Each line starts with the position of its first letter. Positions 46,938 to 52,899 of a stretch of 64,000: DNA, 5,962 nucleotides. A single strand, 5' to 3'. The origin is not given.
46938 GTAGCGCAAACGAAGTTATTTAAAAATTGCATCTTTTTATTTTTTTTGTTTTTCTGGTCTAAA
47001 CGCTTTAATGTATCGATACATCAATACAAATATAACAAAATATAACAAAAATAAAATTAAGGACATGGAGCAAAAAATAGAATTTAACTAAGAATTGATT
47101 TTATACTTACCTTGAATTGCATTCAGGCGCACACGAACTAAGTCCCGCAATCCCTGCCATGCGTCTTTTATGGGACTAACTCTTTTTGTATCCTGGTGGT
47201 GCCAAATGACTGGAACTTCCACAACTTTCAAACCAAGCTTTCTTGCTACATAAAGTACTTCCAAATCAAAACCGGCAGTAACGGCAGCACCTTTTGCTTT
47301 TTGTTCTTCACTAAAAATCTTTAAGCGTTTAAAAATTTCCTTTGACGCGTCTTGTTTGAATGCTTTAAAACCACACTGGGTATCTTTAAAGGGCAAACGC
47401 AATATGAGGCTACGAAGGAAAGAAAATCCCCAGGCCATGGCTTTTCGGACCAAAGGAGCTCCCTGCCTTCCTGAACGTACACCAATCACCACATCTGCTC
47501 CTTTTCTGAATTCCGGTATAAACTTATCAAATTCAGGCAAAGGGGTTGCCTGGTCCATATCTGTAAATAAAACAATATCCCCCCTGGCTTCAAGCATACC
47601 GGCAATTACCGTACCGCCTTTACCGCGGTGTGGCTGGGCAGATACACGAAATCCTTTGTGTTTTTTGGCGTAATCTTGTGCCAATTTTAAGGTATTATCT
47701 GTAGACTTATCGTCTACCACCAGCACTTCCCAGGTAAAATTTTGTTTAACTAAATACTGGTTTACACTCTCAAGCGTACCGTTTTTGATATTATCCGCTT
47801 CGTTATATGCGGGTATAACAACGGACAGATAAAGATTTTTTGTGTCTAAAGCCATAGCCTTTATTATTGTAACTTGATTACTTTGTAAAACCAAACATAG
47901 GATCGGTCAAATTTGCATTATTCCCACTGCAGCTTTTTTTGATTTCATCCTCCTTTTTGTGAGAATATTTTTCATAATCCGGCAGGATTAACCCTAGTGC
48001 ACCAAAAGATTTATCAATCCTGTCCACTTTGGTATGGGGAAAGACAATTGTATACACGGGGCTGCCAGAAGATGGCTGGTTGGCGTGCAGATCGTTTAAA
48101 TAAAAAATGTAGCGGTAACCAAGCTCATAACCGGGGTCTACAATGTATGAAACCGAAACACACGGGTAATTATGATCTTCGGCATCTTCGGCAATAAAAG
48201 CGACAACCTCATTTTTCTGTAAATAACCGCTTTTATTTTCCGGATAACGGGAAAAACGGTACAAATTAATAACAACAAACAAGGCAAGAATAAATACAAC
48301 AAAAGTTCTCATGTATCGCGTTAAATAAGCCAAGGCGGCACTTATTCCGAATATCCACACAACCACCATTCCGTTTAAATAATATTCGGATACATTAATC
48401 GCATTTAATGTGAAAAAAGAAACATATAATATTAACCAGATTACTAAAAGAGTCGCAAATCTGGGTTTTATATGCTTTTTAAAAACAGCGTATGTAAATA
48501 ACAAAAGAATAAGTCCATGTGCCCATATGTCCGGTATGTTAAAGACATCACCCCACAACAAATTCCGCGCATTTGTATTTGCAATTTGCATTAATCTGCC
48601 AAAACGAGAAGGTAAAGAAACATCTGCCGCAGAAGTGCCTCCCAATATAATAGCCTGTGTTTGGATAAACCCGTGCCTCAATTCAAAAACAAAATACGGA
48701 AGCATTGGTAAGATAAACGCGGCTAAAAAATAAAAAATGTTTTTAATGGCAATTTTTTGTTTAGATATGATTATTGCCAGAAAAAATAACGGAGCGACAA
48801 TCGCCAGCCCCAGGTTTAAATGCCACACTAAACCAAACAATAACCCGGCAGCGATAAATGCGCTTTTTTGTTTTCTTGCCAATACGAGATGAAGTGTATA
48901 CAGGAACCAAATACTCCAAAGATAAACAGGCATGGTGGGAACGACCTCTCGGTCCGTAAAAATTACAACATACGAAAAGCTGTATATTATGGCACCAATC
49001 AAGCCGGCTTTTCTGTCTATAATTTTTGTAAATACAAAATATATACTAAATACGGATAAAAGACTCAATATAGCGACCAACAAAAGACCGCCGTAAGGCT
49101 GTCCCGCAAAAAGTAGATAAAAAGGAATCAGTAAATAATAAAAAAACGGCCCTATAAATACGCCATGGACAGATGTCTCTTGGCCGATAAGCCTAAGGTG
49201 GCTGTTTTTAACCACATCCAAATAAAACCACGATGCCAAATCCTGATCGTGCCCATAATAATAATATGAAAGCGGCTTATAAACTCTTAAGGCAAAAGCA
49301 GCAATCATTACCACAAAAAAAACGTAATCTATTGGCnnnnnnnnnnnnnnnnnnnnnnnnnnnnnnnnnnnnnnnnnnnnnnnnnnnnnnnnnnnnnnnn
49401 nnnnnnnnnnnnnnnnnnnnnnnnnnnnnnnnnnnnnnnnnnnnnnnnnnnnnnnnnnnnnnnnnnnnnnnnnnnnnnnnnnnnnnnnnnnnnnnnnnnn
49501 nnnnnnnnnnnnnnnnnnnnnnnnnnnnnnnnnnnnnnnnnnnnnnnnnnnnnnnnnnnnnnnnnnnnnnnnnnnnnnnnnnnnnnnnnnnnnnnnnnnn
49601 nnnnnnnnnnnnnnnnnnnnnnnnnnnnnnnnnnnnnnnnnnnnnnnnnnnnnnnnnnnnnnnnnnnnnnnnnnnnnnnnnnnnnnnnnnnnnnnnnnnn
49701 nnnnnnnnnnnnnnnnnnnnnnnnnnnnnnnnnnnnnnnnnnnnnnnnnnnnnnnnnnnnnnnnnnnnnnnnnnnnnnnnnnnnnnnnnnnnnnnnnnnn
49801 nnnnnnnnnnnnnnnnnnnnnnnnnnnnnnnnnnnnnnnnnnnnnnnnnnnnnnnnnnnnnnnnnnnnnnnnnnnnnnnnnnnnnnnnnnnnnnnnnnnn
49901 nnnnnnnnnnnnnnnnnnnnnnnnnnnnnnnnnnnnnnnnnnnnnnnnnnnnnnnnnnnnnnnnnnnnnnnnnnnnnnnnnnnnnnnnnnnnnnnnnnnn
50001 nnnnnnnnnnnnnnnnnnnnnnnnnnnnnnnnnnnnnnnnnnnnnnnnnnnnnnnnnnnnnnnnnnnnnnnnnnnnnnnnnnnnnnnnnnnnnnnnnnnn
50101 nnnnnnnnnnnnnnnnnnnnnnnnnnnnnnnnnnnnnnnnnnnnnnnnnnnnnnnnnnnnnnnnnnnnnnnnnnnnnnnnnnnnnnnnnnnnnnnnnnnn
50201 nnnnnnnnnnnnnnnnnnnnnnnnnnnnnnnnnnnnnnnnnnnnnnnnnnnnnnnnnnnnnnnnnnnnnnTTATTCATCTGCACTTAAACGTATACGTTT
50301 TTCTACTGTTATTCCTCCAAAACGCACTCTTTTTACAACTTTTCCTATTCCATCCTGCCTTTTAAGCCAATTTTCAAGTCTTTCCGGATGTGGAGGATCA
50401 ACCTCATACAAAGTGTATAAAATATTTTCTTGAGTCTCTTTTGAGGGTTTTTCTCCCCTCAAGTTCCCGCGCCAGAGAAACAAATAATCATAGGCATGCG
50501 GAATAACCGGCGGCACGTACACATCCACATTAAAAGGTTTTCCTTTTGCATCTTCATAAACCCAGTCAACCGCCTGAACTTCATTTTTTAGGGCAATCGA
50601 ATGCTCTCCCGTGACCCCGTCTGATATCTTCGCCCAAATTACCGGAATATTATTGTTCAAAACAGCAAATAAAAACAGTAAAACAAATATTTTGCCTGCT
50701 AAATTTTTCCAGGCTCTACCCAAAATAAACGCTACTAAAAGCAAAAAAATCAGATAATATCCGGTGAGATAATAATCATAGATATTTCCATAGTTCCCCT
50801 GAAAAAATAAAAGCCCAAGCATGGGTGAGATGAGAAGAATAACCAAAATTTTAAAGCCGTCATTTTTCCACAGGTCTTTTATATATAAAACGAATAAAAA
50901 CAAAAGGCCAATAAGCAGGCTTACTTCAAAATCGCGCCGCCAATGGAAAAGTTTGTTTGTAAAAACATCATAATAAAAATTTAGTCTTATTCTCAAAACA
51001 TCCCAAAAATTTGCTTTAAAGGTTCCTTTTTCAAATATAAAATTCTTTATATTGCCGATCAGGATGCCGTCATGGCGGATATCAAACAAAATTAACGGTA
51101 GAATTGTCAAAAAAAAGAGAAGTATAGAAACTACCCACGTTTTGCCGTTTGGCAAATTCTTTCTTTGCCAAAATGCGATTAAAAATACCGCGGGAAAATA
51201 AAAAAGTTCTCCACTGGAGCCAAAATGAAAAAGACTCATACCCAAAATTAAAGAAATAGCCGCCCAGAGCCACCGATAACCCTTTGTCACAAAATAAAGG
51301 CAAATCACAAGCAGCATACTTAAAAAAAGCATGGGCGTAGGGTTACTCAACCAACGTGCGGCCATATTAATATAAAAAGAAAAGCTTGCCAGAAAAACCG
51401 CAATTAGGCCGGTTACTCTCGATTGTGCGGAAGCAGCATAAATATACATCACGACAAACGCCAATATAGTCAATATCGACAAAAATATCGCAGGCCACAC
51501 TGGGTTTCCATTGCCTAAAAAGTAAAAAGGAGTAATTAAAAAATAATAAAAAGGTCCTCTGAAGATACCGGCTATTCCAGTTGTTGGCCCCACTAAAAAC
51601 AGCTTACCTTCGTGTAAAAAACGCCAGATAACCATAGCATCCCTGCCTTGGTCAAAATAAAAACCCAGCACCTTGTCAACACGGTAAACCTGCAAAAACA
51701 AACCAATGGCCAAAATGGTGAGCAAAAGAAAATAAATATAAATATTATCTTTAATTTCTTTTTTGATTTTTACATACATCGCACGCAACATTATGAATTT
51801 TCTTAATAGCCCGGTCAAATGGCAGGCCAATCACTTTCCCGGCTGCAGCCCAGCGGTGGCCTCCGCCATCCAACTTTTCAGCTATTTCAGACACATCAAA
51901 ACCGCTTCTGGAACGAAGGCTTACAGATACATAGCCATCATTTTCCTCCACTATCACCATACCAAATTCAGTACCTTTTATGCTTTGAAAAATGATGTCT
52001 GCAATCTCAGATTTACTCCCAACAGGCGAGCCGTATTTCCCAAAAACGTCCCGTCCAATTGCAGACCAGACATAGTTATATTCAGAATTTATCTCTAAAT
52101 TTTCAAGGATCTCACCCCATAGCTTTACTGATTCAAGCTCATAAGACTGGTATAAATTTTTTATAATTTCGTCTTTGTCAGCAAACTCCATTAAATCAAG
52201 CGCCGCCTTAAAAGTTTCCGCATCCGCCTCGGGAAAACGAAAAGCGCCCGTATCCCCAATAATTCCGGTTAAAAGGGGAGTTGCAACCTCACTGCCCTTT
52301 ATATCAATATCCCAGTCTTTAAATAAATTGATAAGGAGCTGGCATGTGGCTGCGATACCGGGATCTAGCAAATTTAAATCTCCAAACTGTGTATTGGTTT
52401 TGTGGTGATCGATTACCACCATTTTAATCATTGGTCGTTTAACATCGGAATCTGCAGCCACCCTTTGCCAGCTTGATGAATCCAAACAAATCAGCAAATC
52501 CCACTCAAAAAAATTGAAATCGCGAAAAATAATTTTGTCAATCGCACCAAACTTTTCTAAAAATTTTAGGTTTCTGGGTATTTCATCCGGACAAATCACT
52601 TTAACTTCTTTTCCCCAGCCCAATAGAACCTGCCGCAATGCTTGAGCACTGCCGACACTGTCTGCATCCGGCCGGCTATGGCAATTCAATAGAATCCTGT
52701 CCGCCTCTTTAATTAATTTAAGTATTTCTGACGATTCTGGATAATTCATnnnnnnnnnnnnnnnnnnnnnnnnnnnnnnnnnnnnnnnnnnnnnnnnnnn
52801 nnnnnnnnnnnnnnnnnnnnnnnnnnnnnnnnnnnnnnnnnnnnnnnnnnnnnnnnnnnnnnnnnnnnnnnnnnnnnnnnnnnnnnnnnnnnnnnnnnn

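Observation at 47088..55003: Repeated GtrB-like synthase to family C (ArnT-like) transferase modules, interrupted by a MATCAP-like peptidase and NrnA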

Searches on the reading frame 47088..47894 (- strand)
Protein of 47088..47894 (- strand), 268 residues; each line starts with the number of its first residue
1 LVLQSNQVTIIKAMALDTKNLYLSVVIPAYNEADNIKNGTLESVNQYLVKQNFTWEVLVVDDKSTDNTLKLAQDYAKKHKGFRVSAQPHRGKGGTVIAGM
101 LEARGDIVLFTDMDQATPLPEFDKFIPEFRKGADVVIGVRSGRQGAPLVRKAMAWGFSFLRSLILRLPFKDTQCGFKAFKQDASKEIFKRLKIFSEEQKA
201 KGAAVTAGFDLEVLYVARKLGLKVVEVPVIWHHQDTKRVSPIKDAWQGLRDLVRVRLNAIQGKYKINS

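Call 5: search_protein_families(library=pfam, proteins=[window:47088-47894:-], max_evalue=0.01)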
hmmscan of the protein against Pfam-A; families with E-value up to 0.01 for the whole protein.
window:47088-47894:- (268 aa): 3 families
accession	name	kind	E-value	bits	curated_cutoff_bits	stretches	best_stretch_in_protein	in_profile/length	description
PF00535.33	Glycos_transf_2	-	1.2e-27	97.3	23.3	1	24-188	1-168/168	Glycosyl transferase family 2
PF13641.12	Glyco_tranf_2_3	-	1.8e-06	28.6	27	1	23-227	3-204/230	Glycosyltransferase like family 2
PF10111.15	Glyco_tranf_2_2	-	5.1e-05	23.3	27.3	1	24-125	1-102/276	Glycosyltransferase like family 2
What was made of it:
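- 47088..47894 (-): GT2b: TM-less GT2, predicted polyprenyl-phosphate sugar synthase; conserved partner of 45346 (gene call starts at 47855). PF00535 1.2e-27 (call 5).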

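Call 16: search_solved_structures(query=window:47088-47894:-, max_evalue=0.001)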
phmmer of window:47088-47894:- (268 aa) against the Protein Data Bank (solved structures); distinct sequences matched with E-value up to 0.001: 26.
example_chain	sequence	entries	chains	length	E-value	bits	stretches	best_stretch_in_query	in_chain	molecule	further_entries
5mlz_A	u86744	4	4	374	1.3e-15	60.7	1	19-183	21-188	Dolichol monophosphate mannose synthase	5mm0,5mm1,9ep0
5ekp_C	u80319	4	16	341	5e-13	52.2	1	20-157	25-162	Uncharacterized glycosyltransferase sll0501 | Glycosyltransferase sll0501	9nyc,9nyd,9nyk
5eke_A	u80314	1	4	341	5e-13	52.2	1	20-157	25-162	Uncharacterized glycosyltransferase sll0501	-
9nye_A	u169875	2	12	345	5.1e-13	52.2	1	20-157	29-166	Glycosyltransferase sll0501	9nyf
9bhc_C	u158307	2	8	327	4.4e-11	45.8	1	23-180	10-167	Undecaprenyl-phosphate 4-deoxy-4-formamido-L-arabinose transferase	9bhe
8vxh_A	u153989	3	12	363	5.4e-11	45.6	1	23-180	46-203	Undecaprenyl-phosphate 4-deoxy-4-formamido-L-arabinose transferase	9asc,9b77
9hwj_A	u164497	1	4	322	9.5e-10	41.5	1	23-153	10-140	Undecaprenyl-phosphate 4-deoxy-4-formamido-L-arabinose transferase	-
2z87_A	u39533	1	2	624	2.7e-08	36.7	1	22-135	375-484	Chondroitin synthase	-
2z86_A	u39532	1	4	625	2.7e-08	36.7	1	22-135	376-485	Chondroitin synthase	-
5tze_C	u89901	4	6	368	1.8e-06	30.7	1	23-130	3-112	Glycosyl transferase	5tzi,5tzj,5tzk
3bcv_A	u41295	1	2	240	3e-06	30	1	23-116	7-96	Putative glycosyltransferase protein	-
5tz8_A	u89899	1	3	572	3.3e-06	29.9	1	23-130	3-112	Glycosyl transferase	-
8bz4_A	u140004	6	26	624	3.8e-06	29.7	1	11-143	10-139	Glycosyltransferase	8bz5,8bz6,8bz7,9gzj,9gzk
8bz8_A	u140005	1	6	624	3.8e-06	29.7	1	11-143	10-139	Glycosyltransferase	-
5hea_A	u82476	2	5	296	3.9e-06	29.6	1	22-116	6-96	Putative glycosyltransferase (GalT1)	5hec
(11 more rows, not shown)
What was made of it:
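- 47088..47894 (-): PDB DPMS 5mlz 1.3e-15, GtrB 5e-13, ArnC 4e-11 (call 16).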

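Call 37: search_protein_families(library=ncbifam, proteins=[window:47088-47894:-], max_evalue=0.001)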
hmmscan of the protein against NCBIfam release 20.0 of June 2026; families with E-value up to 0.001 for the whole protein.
window:47088-47894:- (268 aa): 20 families
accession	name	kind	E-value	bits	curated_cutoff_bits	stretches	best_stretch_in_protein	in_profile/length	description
NF047588.1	GlcsyltransPgfSStrep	equivalog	1.2e-18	67.4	500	1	22-188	2-168/308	glycosyltransferase PgfS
NF010496.0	PRK13915.1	equivalog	1.4e-14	53.9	262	1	12-122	23-134/307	glucosyl-3-phosphoglycerate synthase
NF041391.1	DPhHxTase_Halo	equivalog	2.1e-14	53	375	1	29-187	3-153/213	dolichyl-phosphate hexose transferase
NF041875.1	EPS_EpsD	equivalog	5.8e-14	52.2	370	1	23-122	1-96/325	exopolysaccharide biosynthesis glycosyltransferase EpsD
NF007986.1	PRK10714.1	equivalog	3.3e-13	49.3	529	1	23-152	8-137/316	undecaprenyl-phosphate 4-deoxy-4-formamido-L-arabinose transferase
NF007482.0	PRK10073.1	equivalog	4.9e-13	48.8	423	1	20-116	5-97/334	glycosyltransferase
NF038302.1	EPS_HpsE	equivalog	6.6e-13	48.3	300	1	23-116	3-98/307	hormogonium polysaccharide biosynthesis glycosyltransferase HpsE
TIGR04182.1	glyco_TIGR04182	equivalog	1.1e-12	48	325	1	24-247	3-209/293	S-layer glycoprotein N-glycosyltransferase AglJ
TIGR04283.1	glyco_like_mftF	equivalog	1.8e-12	47.3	182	1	23-158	1-126/221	TIGR04283 family arsenosugar biosynthesis glycosyltransferase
TIGR03937.1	PgaC_IcaA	equivalog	1e-10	41.2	422.3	1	20-115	44-136/407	poly-beta-1,6-N-acetyl-D-glucosamine synthase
NF047683.1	TeichurnBiosyTuaG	equivalog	7e-09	35.7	400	1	21-117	6-99/252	teichuronic acid biosynthesis protein TuaG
NF050050.1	ProtGlycPglI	equivalog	4.4e-07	29.6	500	1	22-117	3-96/306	GalNAc(5)-diNAcBac-PP-undecaprenol beta-1,3-glucosyltransferase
TIGR03469.1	HpnB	hypoth_equivalog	1.3e-06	27.7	379.25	1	23-80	46-100/386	hopene-associated glycosyltransferase HpnB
TIGR03965.1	mycofact_glyco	equivalog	2.2e-06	26.8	280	1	11-131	65-181/467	mycofactocin biosynthesis glycosyltransferase MftF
NF058614.1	PPMAGASynPpgS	equivalog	3.5e-06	26.6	370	1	25-186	4-164/226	polyprenyl-phospho-N-acetylgalactosaminyl synthase PpgS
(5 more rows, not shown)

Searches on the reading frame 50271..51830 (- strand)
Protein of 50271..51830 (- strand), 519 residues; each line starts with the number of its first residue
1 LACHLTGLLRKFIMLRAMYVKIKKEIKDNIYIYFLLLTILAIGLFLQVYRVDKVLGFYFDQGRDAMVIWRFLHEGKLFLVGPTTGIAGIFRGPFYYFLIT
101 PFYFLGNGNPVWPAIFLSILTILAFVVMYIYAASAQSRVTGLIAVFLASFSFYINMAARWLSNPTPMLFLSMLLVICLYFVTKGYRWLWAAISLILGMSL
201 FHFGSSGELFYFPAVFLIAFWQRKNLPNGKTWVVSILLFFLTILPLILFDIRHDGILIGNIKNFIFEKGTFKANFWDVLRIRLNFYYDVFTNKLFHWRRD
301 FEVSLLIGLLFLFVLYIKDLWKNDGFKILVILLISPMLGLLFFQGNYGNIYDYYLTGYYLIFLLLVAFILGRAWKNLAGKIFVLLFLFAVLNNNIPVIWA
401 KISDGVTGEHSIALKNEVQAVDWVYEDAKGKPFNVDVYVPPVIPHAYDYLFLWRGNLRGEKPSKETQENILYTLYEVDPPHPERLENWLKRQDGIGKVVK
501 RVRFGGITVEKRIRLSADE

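Call 5: search_protein_families(library=pfam, proteins=[window:50271-51830:-], max_evalue=0.01)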
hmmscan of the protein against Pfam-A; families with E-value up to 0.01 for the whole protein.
window:50271-51830:- (519 aa): 1 family
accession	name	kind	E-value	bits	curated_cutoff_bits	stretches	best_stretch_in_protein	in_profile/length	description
PF13231.12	PMT_2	-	0.0001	23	26.1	1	92-247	3-158/160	Dolichyl-phosphate-mannose-protein mannosyltransferase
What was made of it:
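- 50271..51830 (-): C3: family C GT-C paralogue (the gene call on an identical contig starts at 51791). PMT_2 1e-4, below the gathering score (call 5).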

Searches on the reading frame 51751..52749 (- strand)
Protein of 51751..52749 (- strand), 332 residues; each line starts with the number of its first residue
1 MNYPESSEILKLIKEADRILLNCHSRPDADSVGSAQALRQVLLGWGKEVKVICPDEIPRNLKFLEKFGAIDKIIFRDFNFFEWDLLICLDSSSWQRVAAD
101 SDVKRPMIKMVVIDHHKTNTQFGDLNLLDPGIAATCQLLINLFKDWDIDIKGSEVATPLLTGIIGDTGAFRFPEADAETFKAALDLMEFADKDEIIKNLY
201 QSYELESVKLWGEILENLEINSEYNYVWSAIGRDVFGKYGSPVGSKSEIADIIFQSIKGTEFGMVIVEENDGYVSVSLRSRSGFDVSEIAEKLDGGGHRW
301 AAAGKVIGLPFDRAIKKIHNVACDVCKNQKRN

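Call 5: search_protein_families(library=pfam, proteins=[window:51751-52749:-], max_evalue=0.01)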
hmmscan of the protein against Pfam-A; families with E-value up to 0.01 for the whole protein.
window:51751-52749:- (332 aa): 2 families
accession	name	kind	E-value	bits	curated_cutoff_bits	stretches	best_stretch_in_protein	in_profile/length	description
PF01368.27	DHH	-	5.8e-15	56.1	28.1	1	19-163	2-125/125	DHH family, N-terminal domain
PF02272.25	DHHA1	-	5.9e-10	40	25.9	1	247-319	19-97/102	DHHA1 domain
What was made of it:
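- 51751..52749 (-): NrnA-type stand-alone DHH/DHHA1 phosphoesterase (nanoRNase / dinucleotidase / pAp phosphatase). DHH plus DHHA1 (call 5).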

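Call 37: search_protein_families(library=ncbifam, proteins=[window:51751-52749:-], max_evalue=0.001)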
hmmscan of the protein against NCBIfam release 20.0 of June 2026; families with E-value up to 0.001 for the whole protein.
window:51751-52749:- (332 aa): 8 families
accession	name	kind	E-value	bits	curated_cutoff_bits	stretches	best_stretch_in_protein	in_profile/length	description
NF053633.1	OlncasPapPhNrnA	equivalog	1.1e-23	83.6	350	1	6-322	6-308/317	bifunctional oligoribonuclease/PAP phosphatase NrnA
NF011110.0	PRK14538.1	equivalog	2.4e-14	52.5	707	1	84-319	447-675/838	putative bifunctional signaling protein/50S ribosomal protein L9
NF041569.1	A-tRNAntase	equivalog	4.2e-11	41.8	1440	1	73-309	55-288/880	A-adding tRNA nucleotidyltransferase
NF003877.0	PRK05427.1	equivalog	9.4e-11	41.7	283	1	19-192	4-174/308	manganese-dependent inorganic pyrophosphatase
NF011445.0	PRK14869.2-1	equivalog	3.9e-06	25.6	483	1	110-192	330-413/548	putative manganese-dependent inorganic diphosphatase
NF011443.0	PRK14869.1-5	equivalog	7.6e-06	24.6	335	1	110-193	329-413/546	putative manganese-dependent inorganic diphosphatase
NF011440.0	PRK14869.1-2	equivalog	7.9e-06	24.8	746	1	111-192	324-406/541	putative manganese-dependent inorganic diphosphatase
TIGR00644.1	recJ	equivalog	7.9e-05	21.1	396.9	1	28-122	64-150/546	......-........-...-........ exonuclease RecJ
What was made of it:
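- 51751..52749 (-): Best NCBIfam hit is NrnA, below its cutoff (call 37).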

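Call 57: search_solved_structures(query=window:51751-52749:-, max_evalue=0.001)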
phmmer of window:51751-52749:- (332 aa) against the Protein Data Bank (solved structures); distinct sequences matched with E-value up to 0.001: 25.
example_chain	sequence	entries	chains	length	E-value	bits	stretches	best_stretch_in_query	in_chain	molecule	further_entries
5o1u_A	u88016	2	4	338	7.9e-44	153.3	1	7-320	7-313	Phosphodiesterase | TmPDE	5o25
5o4z_A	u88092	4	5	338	1.9e-42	148.7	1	7-320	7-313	DHH/DHHA1-type phosphodiesterase TM1595 | phosphodiesterase TM1595 | phosphodiesterase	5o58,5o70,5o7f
4py9_A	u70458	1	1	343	5e-31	111.2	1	10-316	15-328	Putative exopolyphosphatase-related protein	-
3w5w_A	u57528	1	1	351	5.3e-31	111.1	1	10-317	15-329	Putative exopolyphosphatase-related protein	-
5j21_A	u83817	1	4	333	1.6e-27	99.7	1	7-308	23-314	Bifunctional oligoribonuclease and PAP phosphatase NrnA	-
3dev_A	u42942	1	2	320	8e-27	97.4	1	7-304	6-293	SH1221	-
5ipp_A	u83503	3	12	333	4e-26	95.1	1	7-308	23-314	Bifunctional oligoribonuclease and PAP phosphatase NrnA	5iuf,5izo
8iu7_A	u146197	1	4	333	7.3e-26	94.2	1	7-303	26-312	Bifunctional oligoribonuclease and PAP phosphatase NrnA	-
4ls9_A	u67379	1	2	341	1.2e-25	93.5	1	12-308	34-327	DHH family protein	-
5jju_A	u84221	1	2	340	3.9e-24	88.6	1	12-314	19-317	Uncharacterized protein Rv2837c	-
5cet_A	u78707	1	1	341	3.9e-24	88.5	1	12-314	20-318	Bifunctional oligoribonuclease and PAP phosphatase NrnA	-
9wbu_B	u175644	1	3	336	4e-24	88.5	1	12-313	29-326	Bifunctional oligoribonuclease and PAP phosphatase NrnA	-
9r7o_A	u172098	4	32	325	1.6e-21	79.9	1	8-303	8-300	DHH family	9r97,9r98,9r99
8ioo_A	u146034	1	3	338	2.4e-20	76.1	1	18-308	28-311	RecJ-like protein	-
5xsi_A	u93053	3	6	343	5.2e-15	58.5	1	11-321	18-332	Phosphodiesterase acting on cyclic dinucleotides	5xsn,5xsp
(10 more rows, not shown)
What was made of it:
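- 51751..52749 (-): PDB TmPDE 5o1u 8e-44, NrnA 5j21 2e-27 (call 57).
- On NrnA (bifunctional oligoribonuclease / pAp phosphatase): Full-length matches to TmPDE and NrnA structures (call 57).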
